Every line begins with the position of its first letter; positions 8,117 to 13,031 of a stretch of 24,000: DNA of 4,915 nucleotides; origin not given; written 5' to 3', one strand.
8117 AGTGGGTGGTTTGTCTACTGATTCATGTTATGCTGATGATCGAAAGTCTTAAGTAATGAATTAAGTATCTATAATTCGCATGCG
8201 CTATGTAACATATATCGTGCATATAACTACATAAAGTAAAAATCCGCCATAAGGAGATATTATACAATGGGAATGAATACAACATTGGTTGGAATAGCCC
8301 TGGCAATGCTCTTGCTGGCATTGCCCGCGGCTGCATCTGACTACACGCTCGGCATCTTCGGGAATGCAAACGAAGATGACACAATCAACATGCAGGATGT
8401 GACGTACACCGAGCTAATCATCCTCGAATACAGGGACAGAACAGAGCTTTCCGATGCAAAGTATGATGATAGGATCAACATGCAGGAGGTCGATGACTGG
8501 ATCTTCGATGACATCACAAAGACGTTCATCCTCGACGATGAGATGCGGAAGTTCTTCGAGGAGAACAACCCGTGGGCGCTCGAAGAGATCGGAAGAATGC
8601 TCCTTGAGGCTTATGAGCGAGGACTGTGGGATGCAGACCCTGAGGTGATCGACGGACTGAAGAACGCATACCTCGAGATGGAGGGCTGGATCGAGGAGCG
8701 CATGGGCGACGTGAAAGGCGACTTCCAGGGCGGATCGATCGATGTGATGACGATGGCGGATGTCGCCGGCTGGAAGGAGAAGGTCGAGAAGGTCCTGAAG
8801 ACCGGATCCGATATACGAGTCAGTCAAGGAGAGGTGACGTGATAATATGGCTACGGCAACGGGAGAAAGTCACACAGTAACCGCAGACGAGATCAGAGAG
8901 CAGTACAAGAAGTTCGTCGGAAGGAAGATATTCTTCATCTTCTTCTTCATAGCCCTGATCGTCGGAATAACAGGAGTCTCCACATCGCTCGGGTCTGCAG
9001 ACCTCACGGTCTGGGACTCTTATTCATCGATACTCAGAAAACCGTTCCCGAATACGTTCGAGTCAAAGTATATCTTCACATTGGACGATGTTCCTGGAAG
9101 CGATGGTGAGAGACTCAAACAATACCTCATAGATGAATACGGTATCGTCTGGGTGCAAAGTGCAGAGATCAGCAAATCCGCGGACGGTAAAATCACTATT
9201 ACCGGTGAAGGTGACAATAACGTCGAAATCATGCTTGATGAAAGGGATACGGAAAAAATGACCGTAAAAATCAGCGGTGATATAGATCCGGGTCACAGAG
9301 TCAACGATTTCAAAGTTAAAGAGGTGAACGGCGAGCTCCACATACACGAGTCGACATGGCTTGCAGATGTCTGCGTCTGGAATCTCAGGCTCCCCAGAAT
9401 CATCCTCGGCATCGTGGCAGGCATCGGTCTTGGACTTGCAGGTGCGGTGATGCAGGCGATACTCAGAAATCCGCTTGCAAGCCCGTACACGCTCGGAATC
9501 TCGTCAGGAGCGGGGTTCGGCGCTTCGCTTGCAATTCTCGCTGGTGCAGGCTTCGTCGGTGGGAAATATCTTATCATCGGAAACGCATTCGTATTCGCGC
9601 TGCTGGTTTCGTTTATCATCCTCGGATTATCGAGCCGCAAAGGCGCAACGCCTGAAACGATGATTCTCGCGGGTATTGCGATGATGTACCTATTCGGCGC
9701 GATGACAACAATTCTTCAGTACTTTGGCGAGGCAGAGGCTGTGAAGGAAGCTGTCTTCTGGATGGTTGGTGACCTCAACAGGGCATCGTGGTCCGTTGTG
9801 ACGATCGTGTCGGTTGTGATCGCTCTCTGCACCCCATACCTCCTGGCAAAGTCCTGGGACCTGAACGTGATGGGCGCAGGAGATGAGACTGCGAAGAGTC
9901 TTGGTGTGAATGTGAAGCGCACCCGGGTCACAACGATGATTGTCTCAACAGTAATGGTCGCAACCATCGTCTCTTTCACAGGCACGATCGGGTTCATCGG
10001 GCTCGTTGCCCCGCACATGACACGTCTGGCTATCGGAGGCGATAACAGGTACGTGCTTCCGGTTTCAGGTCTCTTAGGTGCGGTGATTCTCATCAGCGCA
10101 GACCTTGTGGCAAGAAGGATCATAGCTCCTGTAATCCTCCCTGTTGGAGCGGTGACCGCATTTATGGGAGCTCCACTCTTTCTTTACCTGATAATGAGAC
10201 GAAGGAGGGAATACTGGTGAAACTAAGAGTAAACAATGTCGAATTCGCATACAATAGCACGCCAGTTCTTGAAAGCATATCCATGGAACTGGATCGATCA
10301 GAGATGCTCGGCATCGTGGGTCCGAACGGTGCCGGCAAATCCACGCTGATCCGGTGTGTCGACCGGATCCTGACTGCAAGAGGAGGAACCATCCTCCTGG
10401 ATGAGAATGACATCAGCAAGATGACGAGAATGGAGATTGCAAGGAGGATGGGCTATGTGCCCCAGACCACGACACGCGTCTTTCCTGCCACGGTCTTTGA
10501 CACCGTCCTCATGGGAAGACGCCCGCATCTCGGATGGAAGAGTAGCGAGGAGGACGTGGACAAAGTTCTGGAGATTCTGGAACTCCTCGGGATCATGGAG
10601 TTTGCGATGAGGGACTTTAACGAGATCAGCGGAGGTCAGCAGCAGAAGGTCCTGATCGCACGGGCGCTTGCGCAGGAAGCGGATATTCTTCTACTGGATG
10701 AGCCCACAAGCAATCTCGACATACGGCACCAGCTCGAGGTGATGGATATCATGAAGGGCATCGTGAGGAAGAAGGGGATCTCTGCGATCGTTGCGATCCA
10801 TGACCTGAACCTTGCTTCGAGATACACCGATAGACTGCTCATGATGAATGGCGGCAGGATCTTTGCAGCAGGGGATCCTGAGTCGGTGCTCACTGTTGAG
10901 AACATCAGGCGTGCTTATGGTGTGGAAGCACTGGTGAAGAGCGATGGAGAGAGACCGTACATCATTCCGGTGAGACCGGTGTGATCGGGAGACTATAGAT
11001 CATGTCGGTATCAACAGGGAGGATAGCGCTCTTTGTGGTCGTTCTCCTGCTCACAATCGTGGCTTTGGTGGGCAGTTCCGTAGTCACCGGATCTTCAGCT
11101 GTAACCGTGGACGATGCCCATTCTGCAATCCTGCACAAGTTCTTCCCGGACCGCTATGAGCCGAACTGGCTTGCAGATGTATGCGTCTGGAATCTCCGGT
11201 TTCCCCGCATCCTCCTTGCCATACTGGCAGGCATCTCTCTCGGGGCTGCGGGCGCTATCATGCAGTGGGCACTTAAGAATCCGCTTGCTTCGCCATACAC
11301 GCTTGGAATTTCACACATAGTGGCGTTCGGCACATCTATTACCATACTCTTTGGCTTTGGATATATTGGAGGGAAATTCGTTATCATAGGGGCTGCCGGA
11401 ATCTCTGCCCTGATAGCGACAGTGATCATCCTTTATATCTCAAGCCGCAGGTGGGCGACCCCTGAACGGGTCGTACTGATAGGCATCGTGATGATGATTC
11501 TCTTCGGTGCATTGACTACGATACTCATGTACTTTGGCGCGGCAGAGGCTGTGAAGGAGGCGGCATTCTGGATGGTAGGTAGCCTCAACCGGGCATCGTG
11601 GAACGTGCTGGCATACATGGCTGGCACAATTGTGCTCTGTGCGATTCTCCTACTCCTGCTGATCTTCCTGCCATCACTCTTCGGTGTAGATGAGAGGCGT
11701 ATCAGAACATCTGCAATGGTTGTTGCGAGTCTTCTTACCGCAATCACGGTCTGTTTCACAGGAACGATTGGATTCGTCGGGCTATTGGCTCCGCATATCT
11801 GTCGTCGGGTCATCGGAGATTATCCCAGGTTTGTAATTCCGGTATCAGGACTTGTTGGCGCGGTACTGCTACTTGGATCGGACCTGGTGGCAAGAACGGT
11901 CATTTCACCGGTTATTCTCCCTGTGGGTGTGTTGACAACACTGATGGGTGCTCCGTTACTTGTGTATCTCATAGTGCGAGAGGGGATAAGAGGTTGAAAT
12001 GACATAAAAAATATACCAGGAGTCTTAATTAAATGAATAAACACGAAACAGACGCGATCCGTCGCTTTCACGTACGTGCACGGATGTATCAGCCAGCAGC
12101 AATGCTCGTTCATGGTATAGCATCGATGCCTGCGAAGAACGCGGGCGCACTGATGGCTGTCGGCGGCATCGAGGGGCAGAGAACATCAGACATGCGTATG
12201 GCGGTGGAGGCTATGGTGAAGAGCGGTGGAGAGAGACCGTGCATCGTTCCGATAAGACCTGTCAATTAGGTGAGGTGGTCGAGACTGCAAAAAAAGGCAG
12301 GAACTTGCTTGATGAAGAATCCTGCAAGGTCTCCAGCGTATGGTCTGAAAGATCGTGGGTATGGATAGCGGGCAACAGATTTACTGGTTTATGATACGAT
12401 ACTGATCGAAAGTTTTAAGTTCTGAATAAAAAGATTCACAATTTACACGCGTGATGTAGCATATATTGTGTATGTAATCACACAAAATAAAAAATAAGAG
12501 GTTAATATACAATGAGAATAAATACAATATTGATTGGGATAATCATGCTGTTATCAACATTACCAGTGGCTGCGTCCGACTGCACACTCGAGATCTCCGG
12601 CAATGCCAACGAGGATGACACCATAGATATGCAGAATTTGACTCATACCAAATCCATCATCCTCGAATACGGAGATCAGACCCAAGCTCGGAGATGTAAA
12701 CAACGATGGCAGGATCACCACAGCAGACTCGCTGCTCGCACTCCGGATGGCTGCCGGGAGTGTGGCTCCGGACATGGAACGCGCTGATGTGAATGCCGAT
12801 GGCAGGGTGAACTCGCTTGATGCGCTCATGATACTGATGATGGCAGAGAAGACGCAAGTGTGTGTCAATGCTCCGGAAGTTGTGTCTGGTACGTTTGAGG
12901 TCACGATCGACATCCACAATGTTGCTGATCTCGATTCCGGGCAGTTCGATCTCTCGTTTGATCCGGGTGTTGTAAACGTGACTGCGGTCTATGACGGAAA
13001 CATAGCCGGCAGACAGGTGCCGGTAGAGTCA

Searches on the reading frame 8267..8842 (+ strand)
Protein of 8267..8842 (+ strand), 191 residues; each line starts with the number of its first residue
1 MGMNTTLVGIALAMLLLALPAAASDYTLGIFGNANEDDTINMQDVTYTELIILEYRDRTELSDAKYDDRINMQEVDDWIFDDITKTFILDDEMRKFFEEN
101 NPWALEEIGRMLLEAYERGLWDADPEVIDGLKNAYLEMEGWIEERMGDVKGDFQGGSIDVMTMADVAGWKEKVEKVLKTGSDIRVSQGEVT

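Call 7: search_protein_families(library=pfam, proteins=[window:8267-8842:+], max_evalue=0.01)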
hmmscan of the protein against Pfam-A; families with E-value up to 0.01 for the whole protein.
window:8267-8842:+ (191 aa): 1 family
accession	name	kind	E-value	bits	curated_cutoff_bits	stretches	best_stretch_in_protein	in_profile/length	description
PF02514.21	CobN-Mg_chel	-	2.4e-19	69.2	24.5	1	73-127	1035-1089/1090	CobN/Magnesium Chelatase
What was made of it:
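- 8267..8842 (+): Copy 4: in-frame fusion ORF (191 aa). Signal peptide plus dockerin up to the second INMQ (8336-8490), then the CobN C-terminal tail. Pfam CobN-Mg_chel, 2.4e-19, profile positions 1035-1089 of 1090 (call 7).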

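Call 61: search_protein_families(library=ncbifam, proteins=[window:8267-8842:+], max_evalue=1)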
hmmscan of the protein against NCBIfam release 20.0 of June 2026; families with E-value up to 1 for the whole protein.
window:8267-8842:+ (191 aa): 10 families
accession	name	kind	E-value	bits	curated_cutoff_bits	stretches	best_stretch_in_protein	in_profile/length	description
NF004646.0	PRK05989.2-4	equivalog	4.7e-51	173.4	1468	1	69-178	1167-1276/1277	cobaltochelatase subunit CobN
NF004643.0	PRK05989.2-1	equivalog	3.5e-30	104.6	1926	1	72-173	1087-1184/1184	cobaltochelatase subunit CobN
TIGR02025.1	BchH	equivalog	6.8e-18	63.7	829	1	73-143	1199-1269/1271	magnesium chelatase subunit H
NF009140.0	PRK12493.1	equivalog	4e-16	58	1300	1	73-144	1237-1308/1313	magnesium chelatase subunit H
NF009942.0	PRK13405.1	equivalog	6.6e-14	50.5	1166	1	73-143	1169-1239/1245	magnesium chelatase subunit H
TIGR02257.1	cobalto_cobN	equivalog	1.9e-13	49.2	822.05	1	73-137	1158-1223/1226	cobaltochelatase subunit CobN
NF004645.0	PRK05989.2-3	equivalog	5.6e-07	27.2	1619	1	71-137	1366-1432/1597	cobaltochelatase subunit CobN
NF004644.0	PRK05989.2-2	equivalog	0.0085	13.9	1248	1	75-139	1124-1189/1289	cobaltochelatase subunit CobN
NF008973.0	PRK12321.1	equivalog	0.012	13.4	1235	1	73-124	1039-1090/1105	cobaltochelatase subunit CobN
NF040670.1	wall_bind_EntA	exception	0.12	11.9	560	0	123-172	234-283/291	cell wall-binding protein EntA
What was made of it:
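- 8267..8842 (+): NCBIfam CobN, 4.7e-51 (call 61).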

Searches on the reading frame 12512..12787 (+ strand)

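Call 9: search_protein_families(library=pfam, proteins=[window:12512-12787:+], max_evalue=0.01)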
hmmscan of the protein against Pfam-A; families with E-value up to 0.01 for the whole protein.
window:12512-12787:+ (91 aa): 0 families

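Call 10: search_protein_families(library=pfam, proteins=[window:12512-12784:+], max_evalue=10)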
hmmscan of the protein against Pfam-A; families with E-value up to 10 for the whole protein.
seq(91 aa): 2 families
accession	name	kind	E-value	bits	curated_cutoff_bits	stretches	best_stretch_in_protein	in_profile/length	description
PF11228.13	DUF3027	-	0.027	14.9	25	1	15-85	78-152/193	Protein of unknown function (DUF3027)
PF20944.2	StcE_b-sandwich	-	0.12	12.9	27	1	17-67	19-72/75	Metalloprotease StcE, beta-sandwich domain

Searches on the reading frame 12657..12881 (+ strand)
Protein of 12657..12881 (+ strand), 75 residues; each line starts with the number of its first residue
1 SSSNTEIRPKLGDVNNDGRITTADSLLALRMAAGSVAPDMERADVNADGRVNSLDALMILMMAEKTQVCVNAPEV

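Call 10: search_protein_families(library=pfam, proteins=[window:12657-12881:+], max_evalue=10)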
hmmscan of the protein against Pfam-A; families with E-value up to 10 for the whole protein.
seq(75 aa): 5 families
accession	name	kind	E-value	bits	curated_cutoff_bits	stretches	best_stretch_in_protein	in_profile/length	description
PF00404.24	Dockerin_1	-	7.1e-14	52.2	22.9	2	11-59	1-52/57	Dockerin type I domain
PF13202.12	EF-hand_5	-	0.0022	17.9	25.9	2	13-21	9-17/25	EF hand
PF00036.39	EF-hand_1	-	0.0053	16.6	25.4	1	12-22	9-19/29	EF hand domain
PF13499.12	EF-hand_7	-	0.0071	17.1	30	1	13-52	12-58/67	EF-hand domain pair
PF13405.12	EF-hand_6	-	0.14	12.5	25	1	13-24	10-21/30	EF-hand domain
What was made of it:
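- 12678..19283 (+): Canonical dockerin followed by a giant NosD/beta-helix protein with cohesin-like modules. Its own start and signal peptide have been replaced by copy 5. Dockerin_1 7e-14 (call 10).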
